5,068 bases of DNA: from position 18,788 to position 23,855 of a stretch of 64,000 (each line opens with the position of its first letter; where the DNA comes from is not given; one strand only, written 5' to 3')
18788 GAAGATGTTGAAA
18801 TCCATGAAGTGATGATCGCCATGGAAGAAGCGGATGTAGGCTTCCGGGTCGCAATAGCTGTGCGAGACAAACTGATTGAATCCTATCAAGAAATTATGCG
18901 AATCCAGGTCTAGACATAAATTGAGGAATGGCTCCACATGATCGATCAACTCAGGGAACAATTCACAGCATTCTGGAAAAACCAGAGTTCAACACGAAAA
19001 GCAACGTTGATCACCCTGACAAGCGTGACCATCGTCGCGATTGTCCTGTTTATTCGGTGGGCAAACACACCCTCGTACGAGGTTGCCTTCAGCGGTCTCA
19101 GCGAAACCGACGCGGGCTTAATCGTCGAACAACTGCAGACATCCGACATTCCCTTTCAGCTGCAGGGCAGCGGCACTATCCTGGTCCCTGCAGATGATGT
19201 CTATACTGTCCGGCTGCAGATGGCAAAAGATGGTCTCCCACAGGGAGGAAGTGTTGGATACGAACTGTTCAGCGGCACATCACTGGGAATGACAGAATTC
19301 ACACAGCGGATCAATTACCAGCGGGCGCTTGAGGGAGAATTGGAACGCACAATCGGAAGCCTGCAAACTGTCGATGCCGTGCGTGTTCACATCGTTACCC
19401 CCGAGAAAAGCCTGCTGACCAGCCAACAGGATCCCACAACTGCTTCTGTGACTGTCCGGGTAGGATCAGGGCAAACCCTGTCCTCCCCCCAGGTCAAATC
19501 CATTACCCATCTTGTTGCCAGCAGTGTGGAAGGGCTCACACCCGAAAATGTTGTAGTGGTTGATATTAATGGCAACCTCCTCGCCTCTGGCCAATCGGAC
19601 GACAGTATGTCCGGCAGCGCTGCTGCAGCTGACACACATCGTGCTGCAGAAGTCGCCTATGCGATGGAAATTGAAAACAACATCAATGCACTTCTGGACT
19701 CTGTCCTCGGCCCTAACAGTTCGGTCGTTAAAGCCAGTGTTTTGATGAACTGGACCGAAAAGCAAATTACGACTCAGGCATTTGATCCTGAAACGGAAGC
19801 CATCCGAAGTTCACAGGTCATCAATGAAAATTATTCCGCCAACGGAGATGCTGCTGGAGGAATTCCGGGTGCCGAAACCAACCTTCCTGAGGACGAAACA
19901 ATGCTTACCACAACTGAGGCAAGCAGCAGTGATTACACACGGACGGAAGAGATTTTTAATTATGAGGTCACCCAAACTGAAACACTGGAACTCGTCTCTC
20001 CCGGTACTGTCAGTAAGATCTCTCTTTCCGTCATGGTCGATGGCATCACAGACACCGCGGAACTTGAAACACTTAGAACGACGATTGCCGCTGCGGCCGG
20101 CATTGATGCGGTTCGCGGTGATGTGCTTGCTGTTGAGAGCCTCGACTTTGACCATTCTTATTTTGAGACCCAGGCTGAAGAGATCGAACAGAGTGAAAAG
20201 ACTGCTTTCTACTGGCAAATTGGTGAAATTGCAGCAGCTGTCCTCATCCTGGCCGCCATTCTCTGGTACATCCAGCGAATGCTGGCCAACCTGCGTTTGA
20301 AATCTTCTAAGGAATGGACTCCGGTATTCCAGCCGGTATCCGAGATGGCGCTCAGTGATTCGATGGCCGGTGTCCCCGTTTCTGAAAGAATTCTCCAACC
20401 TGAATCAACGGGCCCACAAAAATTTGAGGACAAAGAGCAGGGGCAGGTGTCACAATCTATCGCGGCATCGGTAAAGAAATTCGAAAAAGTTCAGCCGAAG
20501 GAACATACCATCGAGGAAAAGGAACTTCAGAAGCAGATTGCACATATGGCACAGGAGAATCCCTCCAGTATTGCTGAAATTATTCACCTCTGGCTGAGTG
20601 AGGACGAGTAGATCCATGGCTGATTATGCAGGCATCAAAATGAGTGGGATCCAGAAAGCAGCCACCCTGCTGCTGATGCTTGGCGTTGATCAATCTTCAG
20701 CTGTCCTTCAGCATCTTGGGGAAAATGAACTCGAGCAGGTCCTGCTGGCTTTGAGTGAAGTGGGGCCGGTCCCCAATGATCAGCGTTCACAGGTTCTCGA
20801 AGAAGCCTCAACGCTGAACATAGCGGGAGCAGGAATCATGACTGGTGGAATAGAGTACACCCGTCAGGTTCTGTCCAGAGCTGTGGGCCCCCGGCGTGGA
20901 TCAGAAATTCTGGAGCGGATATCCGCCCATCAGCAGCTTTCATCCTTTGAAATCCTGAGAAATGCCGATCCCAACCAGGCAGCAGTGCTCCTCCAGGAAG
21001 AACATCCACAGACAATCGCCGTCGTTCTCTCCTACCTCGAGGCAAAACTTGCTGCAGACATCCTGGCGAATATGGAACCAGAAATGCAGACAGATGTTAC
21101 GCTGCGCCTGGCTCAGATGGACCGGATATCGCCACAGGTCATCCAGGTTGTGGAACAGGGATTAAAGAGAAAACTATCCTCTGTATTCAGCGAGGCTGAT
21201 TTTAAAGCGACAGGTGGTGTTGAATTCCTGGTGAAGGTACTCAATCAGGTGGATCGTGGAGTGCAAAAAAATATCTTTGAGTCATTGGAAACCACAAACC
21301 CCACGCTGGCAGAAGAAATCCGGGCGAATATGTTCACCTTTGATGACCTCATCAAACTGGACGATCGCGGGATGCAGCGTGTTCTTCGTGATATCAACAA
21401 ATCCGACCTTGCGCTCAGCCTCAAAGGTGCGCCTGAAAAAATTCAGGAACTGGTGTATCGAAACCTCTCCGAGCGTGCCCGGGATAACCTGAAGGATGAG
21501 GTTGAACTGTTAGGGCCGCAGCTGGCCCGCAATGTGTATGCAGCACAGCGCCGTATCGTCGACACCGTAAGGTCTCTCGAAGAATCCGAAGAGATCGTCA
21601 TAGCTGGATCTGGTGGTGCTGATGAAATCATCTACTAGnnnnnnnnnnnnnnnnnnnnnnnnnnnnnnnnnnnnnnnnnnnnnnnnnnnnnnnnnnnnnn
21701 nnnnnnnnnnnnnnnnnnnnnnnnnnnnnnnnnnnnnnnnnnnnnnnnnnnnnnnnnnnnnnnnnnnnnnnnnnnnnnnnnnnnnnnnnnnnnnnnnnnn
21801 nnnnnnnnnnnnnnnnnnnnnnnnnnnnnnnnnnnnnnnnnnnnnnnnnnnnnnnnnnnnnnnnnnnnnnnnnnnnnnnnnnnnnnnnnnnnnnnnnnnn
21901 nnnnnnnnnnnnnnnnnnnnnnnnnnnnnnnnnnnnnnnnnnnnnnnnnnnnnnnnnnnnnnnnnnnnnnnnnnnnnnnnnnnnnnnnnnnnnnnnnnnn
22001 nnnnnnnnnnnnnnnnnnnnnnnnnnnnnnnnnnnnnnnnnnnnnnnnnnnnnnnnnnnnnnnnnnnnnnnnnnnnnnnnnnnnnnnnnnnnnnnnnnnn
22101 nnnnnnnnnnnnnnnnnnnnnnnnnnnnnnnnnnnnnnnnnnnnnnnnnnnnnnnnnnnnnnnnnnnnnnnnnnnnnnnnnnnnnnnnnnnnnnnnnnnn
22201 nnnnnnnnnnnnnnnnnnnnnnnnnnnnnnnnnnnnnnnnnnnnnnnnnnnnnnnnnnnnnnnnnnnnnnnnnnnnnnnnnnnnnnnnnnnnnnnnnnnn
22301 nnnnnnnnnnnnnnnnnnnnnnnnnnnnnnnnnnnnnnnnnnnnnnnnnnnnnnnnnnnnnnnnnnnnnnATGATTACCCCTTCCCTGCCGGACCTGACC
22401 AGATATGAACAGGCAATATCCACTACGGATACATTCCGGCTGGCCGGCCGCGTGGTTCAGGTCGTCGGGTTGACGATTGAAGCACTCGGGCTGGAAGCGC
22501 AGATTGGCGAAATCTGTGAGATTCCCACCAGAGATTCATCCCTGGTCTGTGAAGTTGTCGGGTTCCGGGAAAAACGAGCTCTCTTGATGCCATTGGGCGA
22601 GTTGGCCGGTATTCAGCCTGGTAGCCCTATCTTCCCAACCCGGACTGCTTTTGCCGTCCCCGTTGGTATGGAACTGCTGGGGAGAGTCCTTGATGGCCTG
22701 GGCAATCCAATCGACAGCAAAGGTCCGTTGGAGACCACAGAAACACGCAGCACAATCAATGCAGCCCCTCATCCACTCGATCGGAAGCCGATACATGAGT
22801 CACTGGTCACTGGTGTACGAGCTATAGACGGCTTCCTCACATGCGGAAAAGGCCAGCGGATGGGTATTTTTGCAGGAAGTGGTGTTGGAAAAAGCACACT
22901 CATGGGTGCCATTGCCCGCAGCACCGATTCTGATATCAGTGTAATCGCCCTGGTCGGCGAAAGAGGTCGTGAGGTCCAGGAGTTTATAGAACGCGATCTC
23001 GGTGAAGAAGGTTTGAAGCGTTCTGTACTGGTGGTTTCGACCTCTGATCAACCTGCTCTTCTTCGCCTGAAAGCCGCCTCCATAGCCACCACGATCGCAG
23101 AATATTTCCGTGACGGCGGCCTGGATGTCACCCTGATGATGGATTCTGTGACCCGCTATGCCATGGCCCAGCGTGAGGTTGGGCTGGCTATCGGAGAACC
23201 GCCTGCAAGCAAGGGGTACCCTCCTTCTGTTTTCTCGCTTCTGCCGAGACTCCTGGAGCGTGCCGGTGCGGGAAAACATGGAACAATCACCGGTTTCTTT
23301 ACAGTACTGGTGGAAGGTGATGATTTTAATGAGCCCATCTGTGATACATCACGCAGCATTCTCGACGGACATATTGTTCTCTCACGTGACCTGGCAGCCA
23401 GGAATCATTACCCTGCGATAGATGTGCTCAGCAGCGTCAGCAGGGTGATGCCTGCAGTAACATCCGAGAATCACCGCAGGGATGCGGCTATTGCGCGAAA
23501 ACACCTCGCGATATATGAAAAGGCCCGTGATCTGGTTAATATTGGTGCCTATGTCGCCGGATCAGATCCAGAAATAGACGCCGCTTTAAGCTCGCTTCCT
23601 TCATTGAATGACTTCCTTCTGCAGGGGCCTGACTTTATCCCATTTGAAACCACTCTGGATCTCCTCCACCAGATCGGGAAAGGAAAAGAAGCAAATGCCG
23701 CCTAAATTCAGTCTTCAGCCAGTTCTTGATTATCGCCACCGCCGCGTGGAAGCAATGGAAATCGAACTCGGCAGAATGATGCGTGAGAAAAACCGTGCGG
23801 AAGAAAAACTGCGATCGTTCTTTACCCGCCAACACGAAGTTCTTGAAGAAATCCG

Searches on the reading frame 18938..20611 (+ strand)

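Call 42: search_protein_families(library=pfam, proteins=[window:18938-20611:+], max_evalue=0.001)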
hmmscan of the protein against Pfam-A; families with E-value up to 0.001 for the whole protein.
window:18938-20611:+ (557 aa): 2 families
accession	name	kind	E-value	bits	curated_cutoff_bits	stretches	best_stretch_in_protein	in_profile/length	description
PF01514.23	YscJ_FliF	-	5.5e-62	209.2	24.4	1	43-216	2-178/179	Secretory protein of YscJ/FliF family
PF08345.17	YscJ_FliF_C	-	1.4e-31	110.4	23.8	1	253-404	1-147/147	Flagellar M-ring protein C-terminal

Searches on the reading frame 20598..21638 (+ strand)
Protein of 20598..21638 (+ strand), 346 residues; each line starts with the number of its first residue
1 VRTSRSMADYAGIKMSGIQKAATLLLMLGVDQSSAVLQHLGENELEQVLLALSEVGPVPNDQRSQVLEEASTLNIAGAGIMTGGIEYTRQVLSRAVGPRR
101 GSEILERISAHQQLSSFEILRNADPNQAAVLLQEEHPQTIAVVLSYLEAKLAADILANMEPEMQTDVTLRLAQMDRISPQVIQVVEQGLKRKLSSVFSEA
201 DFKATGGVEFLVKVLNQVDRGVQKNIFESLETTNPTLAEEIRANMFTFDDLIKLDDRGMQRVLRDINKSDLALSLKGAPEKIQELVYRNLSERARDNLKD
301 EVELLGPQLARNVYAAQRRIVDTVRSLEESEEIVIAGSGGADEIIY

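Call 42: search_protein_families(library=pfam, proteins=[window:20598-21638:+], max_evalue=0.001)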
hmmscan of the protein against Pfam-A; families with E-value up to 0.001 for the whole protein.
window:20598-21638:+ (346 aa): 4 families
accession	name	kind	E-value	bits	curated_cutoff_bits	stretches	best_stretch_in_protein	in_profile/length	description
PF01706.21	FliG_C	-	8.9e-42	142.2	23.3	2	228-335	1-108/108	FliG C-terminal domain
PF14842.11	FliG_N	-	2.3e-33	115.3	25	2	14-114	1-101/104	FliG N-terminal domain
PF14841.11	FliG_M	-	1.2e-29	102.8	25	1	125-198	1-74/76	FliG middle domain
PF03448.22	MgtE_N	-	1.8e-08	35.2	25.9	1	89-168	18-94/102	MgtE intracellular N domain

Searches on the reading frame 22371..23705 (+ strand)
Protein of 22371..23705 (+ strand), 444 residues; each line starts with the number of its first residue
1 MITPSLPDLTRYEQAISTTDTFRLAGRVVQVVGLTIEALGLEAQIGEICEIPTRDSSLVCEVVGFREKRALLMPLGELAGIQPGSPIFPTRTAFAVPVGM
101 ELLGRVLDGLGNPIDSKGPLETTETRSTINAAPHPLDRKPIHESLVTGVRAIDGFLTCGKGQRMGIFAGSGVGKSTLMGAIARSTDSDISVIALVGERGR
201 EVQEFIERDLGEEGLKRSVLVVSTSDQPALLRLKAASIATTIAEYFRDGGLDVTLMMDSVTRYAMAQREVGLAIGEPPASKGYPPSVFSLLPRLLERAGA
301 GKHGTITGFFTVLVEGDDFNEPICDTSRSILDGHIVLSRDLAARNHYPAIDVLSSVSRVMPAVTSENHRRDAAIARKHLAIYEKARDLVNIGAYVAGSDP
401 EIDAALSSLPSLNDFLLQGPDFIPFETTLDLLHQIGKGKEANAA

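Call 42: search_protein_families(library=pfam, proteins=[window:22371-23705:+], max_evalue=0.001)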
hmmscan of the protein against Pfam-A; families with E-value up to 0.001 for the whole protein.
window:22371-23705:+ (444 aa): 3 families
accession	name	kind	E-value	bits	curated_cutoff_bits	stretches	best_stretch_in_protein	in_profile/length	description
PF00006.31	ATP-synt_ab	-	1.5e-90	303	29.5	1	148-357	1-213/213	ATP synthase alpha/beta family, nucleotide-binding domain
PF18269.6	T3SS_ATPase_C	-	1.5e-19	70.1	22.7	1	364-434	1-72/72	T3SS EscN ATPase C-terminal domain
PF02874.29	ATP-synt_ab_N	-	1e-06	29.6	20.9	1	28-90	1-68/69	ATP synthase alpha/beta family, beta-barrel domain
